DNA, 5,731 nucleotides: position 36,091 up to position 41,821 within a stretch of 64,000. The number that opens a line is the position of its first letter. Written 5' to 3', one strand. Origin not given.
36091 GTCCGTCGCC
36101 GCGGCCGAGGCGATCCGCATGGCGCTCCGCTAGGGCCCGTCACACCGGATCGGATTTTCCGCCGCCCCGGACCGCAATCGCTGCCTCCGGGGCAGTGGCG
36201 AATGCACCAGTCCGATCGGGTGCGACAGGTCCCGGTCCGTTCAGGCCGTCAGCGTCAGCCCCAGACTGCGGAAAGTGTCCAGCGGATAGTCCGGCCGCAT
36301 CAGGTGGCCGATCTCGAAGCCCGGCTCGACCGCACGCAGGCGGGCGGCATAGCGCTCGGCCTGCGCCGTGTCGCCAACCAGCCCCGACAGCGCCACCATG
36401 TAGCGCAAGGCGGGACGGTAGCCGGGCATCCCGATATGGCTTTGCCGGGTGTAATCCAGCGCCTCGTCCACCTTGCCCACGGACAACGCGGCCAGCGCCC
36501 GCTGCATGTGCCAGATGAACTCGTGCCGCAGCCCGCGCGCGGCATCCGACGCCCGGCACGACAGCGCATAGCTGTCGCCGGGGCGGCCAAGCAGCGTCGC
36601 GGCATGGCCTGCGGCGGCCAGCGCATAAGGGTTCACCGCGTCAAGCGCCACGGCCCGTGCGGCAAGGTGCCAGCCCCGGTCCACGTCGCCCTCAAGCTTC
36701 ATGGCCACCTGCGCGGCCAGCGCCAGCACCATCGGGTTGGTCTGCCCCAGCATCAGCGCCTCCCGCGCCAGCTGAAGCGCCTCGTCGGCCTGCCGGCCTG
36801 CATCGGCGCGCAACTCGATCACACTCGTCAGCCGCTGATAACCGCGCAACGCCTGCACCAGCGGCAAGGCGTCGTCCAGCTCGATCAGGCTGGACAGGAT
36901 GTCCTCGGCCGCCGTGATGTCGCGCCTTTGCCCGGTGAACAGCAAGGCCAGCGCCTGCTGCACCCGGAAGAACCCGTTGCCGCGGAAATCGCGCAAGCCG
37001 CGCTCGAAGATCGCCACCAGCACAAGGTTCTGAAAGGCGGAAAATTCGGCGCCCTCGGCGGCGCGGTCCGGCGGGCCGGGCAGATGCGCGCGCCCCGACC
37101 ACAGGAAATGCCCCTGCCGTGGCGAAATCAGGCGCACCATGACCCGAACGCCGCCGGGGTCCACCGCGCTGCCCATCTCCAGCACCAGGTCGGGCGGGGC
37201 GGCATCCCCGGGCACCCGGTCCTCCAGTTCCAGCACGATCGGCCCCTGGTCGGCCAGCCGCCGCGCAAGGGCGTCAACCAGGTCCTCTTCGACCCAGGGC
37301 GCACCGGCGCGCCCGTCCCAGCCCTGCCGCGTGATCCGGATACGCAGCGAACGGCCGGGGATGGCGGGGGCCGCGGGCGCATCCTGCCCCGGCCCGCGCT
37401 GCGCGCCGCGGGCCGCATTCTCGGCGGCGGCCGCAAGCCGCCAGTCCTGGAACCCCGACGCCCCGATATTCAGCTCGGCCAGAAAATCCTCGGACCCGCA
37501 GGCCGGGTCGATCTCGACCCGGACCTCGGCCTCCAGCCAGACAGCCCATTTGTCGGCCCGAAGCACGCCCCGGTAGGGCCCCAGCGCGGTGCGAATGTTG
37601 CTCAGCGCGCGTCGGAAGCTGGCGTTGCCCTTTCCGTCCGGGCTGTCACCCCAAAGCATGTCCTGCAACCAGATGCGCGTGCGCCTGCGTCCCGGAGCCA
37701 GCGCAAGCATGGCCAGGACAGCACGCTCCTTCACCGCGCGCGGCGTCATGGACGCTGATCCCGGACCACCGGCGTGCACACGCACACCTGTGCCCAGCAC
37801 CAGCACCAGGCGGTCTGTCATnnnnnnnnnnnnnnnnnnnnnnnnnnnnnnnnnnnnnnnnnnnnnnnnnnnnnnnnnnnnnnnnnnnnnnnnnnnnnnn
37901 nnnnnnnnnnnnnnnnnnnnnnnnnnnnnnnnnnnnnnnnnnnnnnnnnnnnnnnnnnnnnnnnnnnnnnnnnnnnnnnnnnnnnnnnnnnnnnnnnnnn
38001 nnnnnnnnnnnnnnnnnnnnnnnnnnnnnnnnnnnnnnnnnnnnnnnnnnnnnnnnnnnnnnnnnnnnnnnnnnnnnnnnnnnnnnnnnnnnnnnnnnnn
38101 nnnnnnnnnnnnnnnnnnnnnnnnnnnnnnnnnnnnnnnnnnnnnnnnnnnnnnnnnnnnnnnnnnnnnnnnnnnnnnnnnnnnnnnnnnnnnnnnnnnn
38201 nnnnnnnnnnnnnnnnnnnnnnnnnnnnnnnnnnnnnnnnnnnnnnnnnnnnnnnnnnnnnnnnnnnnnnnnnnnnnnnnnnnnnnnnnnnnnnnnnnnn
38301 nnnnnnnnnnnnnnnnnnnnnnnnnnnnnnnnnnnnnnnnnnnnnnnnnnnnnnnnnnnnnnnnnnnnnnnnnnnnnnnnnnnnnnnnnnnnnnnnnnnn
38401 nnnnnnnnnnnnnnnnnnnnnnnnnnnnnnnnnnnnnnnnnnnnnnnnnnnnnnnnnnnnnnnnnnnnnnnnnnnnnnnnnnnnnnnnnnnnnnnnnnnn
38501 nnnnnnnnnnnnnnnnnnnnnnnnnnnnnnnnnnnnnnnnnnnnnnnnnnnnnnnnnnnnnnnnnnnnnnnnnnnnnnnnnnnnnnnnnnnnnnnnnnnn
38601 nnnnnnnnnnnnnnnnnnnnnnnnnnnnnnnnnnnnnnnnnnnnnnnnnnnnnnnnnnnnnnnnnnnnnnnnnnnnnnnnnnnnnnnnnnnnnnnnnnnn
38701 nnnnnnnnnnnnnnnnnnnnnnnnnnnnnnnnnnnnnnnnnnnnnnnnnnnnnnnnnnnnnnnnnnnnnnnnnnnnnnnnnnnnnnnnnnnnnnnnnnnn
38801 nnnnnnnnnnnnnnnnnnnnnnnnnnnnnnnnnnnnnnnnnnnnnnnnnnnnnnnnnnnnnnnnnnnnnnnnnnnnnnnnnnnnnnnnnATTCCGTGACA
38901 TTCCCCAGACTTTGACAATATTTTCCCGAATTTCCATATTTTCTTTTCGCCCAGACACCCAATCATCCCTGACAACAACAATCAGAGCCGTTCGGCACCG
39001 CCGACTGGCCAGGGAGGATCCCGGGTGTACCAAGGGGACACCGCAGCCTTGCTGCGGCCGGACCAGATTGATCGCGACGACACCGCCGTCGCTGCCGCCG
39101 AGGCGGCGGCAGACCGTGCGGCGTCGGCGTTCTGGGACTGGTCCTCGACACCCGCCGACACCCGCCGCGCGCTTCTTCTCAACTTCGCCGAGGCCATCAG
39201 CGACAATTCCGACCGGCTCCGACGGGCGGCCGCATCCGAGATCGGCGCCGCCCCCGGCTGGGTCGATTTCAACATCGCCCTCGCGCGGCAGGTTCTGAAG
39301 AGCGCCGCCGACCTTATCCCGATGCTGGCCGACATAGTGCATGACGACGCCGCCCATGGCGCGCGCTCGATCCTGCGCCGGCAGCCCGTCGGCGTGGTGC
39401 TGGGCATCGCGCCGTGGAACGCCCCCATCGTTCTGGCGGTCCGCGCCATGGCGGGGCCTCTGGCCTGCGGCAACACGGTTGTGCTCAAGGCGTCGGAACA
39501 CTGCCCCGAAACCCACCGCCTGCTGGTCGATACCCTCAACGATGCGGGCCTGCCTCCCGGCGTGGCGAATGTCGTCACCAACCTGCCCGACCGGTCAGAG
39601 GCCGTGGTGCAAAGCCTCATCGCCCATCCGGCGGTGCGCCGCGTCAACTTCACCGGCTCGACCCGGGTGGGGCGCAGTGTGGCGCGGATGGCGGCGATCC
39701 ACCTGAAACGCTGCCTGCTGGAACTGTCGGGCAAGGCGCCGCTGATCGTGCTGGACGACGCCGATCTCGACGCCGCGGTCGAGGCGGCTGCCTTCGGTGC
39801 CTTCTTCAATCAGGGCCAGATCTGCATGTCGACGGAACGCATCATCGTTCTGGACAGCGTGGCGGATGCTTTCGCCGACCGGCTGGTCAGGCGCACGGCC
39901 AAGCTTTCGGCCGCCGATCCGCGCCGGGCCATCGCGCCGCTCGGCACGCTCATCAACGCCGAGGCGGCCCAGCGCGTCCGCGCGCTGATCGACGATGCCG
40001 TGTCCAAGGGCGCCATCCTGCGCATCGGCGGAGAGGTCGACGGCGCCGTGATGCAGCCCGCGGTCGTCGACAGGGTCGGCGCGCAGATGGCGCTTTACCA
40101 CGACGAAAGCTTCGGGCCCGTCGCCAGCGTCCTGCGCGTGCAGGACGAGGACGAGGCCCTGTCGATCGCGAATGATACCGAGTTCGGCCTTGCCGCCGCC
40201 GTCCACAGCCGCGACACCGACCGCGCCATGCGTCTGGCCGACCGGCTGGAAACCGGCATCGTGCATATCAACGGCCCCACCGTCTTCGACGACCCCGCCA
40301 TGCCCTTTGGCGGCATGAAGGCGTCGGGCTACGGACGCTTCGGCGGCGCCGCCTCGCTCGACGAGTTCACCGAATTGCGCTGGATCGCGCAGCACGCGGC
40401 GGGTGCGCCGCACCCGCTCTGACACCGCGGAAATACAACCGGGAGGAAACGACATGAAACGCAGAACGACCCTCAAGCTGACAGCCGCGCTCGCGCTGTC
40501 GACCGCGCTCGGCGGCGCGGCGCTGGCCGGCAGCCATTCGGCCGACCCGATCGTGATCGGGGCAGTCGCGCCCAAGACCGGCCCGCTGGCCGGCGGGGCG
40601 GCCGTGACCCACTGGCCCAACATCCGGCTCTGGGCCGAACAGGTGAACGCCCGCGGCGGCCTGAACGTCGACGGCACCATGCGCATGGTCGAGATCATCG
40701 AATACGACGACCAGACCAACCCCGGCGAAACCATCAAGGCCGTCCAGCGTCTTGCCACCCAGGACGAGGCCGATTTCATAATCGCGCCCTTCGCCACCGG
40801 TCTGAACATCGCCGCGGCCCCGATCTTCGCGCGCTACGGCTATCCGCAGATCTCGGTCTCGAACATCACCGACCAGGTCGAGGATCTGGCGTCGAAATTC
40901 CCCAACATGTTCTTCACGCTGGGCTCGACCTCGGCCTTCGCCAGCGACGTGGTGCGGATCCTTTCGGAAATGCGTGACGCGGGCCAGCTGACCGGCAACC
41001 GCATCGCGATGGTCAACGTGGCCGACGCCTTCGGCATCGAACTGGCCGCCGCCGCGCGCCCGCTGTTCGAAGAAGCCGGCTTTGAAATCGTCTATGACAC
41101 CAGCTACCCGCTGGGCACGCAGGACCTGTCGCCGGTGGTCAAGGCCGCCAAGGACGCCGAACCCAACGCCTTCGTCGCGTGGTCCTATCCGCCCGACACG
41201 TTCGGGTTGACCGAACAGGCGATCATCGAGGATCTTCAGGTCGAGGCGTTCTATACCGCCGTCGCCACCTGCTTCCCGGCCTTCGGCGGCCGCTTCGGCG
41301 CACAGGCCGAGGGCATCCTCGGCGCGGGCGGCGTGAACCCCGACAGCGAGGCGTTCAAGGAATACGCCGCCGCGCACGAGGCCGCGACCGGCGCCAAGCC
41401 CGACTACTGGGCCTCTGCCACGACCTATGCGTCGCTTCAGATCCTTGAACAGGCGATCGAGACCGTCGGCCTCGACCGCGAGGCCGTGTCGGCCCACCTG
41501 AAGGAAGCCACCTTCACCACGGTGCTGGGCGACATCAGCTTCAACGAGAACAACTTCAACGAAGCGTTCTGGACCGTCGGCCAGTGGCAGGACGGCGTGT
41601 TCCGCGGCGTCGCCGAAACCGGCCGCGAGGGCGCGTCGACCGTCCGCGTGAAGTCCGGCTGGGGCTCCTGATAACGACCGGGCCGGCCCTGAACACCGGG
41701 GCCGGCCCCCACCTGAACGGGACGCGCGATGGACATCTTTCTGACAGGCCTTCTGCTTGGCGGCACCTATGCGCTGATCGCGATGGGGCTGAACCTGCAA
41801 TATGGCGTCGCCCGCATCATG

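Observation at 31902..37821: Orphan module: degenerate haem-peroxidase-like protein, NTS-repeat PAP2/haloperoxidase-like protein, leaderless S8 subtilase-like protein and a convergent wHTH-TPR regulator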

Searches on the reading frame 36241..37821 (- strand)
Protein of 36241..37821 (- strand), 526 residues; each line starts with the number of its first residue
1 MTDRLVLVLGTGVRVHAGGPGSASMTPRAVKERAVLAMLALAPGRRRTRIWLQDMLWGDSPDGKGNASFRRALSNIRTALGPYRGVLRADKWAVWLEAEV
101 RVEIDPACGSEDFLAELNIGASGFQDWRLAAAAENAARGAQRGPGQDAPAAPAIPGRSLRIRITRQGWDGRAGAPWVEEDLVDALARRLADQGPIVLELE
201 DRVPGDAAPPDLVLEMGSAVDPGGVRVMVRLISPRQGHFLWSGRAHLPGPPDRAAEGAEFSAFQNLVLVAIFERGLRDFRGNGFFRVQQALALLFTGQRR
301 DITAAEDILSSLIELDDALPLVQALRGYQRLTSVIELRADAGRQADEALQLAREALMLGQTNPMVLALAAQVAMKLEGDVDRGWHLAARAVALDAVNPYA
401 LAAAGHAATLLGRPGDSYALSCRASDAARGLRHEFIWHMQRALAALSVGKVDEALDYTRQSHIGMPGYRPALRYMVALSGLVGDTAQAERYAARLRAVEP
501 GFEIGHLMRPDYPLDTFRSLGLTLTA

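Call 6: search_protein_families(library=pfam, proteins=[window:36241-37821:-], max_evalue=1)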
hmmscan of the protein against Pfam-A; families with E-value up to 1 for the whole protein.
window:36241-37821:- (526 aa): 3 families
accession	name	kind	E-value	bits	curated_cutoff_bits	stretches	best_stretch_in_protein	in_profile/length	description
PF14559.12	TPR_19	-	0.044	14.5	25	0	344-399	6-60/68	Tetratricopeptide repeat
PF07719.23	TPR_2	-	0.053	14.1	27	0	438-460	4-26/34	Tetratricopeptide repeat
PF00486.34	Trans_reg_C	-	0.061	13.8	26.2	1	30-81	8-58/77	Transcriptional regulatory protein, C terminal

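Call 7: search_protein_families(library=ncbifam, proteins=[window:36241-37821:-], max_evalue=1)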
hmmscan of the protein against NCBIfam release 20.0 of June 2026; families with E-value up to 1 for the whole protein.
window:36241-37821:- (526 aa): 0 families

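Call 19: search_protein_families(library=padloc, proteins=[window:36241-37821:-], max_evalue=1)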
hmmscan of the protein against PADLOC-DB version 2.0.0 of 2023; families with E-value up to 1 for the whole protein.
window:36241-37821:- (526 aa): 0 families

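Call 52: search_solved_structures(query=A2, max_evalue=1)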
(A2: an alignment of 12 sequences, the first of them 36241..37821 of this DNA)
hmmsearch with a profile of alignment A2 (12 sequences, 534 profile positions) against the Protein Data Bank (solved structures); distinct sequences matched with E-value up to 1: 20.
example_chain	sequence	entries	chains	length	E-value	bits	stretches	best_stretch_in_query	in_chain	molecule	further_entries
8b4c_D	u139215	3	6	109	4.4e-05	25.7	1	11-80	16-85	Cholera toxin transcriptional activator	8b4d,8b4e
7obi_A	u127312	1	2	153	4.5e-05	25.7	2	345-421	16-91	CTPR-rv4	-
8b4b_W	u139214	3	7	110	4.5e-05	25.7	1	11-80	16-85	Cholera toxin transcriptional activator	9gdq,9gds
8hvr_I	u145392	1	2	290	6.3e-05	25.2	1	17-80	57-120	Regulatory protein AfsR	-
7nmb_A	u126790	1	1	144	9.1e-05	24.7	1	11-80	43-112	Cholera toxin transcriptional activator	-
1na0_A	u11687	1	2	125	0.0065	18.6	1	345-427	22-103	designed protein CTPR3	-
2fez_A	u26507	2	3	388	0.013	17.5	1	18-80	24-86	Probable regulatory protein embR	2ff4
2wqh_A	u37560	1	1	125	0.027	16.5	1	345-427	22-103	CTPR3Y3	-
3q9v_A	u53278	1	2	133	0.15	14.1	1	8-77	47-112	DNA-binding response regulator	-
7kdt_A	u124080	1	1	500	0.17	13.9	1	344-432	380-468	Mitochondrial import receptor subunit TOM70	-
9pkq_A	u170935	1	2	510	0.17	13.9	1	344-432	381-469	Mitochondrial import receptor subunit TOM70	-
9yr4_A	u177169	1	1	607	0.22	13.5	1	344-432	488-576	Mitochondrial import receptor subunit TOM70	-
7dhg_C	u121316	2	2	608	0.22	13.5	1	344-432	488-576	Mitochondrial import receptor subunit TOM70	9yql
1na3_A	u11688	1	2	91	0.4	12.7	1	345-415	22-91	designed protein CTPR2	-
3q9s_A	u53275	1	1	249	0.48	12.4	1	10-77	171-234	DNA-binding response regulator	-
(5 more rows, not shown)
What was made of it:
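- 36241..37821 (-): D: cytoplasmic sensor-regulator (526 aa). It has an OmpR/ToxR/AfsR-type winged HTH, a middle domain and C-terminal TPRs. Core component 3, convergent on C. A profile search hits ToxR, AfsR and EmbR wHTH domains and consensus TPR proteins in the PDB (call 52).
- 37579..37791 (-): Winged helix-turn-helix output domain of D (residues ~11-81). Profile match to ToxR (E 4.4e-5) and AfsR (E 6.3e-5) over residues 11-80 (call 52).
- The wHTH of D resembles AfsR/SARP-type regulators (call 52).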

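Call 53: search_protein_families(library=pfam, alignment_id=A2, max_evalue=0.1)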
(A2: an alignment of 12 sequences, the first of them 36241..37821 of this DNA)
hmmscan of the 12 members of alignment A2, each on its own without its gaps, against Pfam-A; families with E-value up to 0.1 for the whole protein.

A. member 1, window:36241-37821:- (526 aa): 3 families
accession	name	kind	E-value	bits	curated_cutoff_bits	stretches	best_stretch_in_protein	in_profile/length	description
PF14559.12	TPR_19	-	0.044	14.5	25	0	344-399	6-60/68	Tetratricopeptide repeat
PF07719.23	TPR_2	-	0.053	14.1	27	0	438-460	4-26/34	Tetratricopeptide repeat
PF00486.34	Trans_reg_C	-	0.061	13.8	26.2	0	30-81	8-58/77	Transcriptional regulatory protein, C terminal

B. families by the number of members that match (of 12 scanned): 11 families
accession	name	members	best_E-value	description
PF00486.34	Trans_reg_C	12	9.4e-06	Transcriptional regulatory protein, C terminal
PF07719.23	TPR_2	5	1.2e-05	Tetratricopeptide repeat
PF14559.12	TPR_19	4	9.9e-07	Tetratricopeptide repeat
PF13428.12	TPR_14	3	4.4e-07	Tetratricopeptide repeat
PF12895.13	ANAPC3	3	0.0058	Anaphase-promoting complex, cyclosome, subunit 3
PF13181.12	TPR_8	2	0.013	Tetratricopeptide repeat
PF13431.12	TPR_17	2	0.021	Tetratricopeptide repeat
PF13374.12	TPR_10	1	0.019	Tetratricopeptide repeat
PF07721.20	TPR_4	1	0.025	Tetratricopeptide repeat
PF00515.34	TPR_1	1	0.033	Tetratricopeptide repeat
PF13032.11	RNaseH_pPIWI_RE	1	0.05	RNaseH domain of pPIWI_RE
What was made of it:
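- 36241..37821 (-): Trans_reg_C is found in 12 of 12 homologues (best E 9.4e-6), along with TPR families (call 53).
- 36262..36804 (-): TPR region of D (residues ~340-520). This is the presumed tail- or peptide-binding sensor. TPR hits over residues 344-460 (calls 6, 52, 53).
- On OmpR/ToxR/SARP-type wHTH regulators: All 12 homologues match (best E 9.4e-6; call 53), and the profile hits ToxR, AfsR and EmbR (call 52).
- Checked: D: wHTH plus TPR, seen at profile level (calls 52, 53).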

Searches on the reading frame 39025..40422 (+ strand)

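Call 115: search_protein_families(library=pfam, proteins=[window:39025-40422:+], max_evalue=0.01)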
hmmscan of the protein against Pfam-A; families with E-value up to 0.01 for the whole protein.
window:39025-40422:+ (465 aa): 1 family
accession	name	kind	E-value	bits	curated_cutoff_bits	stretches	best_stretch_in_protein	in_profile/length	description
PF00171.27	Aldedh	-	1.5e-137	459.4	23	1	22-454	28-461/461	Aldehyde dehydrogenase family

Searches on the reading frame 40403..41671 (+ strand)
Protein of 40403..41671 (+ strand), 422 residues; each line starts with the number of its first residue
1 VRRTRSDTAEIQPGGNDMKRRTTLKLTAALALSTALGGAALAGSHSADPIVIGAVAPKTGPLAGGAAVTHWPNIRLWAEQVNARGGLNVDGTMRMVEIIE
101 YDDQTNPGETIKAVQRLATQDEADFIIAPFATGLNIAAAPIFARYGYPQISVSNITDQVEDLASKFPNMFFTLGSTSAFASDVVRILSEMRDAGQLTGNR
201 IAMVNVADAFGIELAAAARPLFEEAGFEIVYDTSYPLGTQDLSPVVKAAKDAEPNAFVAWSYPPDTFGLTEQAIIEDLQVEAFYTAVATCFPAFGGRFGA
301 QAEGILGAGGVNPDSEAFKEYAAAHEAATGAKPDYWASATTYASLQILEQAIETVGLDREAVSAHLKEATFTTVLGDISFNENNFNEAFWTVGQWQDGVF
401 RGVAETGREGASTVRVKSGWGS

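Call 115: search_protein_families(library=pfam, proteins=[window:40403-41671:+], max_evalue=0.01)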
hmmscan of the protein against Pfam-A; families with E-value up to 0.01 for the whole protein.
window:40403-41671:+ (422 aa): 3 families
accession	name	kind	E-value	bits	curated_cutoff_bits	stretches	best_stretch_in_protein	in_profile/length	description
PF13458.12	Peripla_BP_6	-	2.7e-48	165.8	31.7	1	49-397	1-341/343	Periplasmic binding protein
PF01094.35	ANF_receptor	-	4.5e-10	39.5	25.4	1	80-386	12-340/353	Receptor family ligand binding region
PF13433.12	Peripla_BP_5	-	1.6e-08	34.5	27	0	320-406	258-348/363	Periplasmic binding protein domain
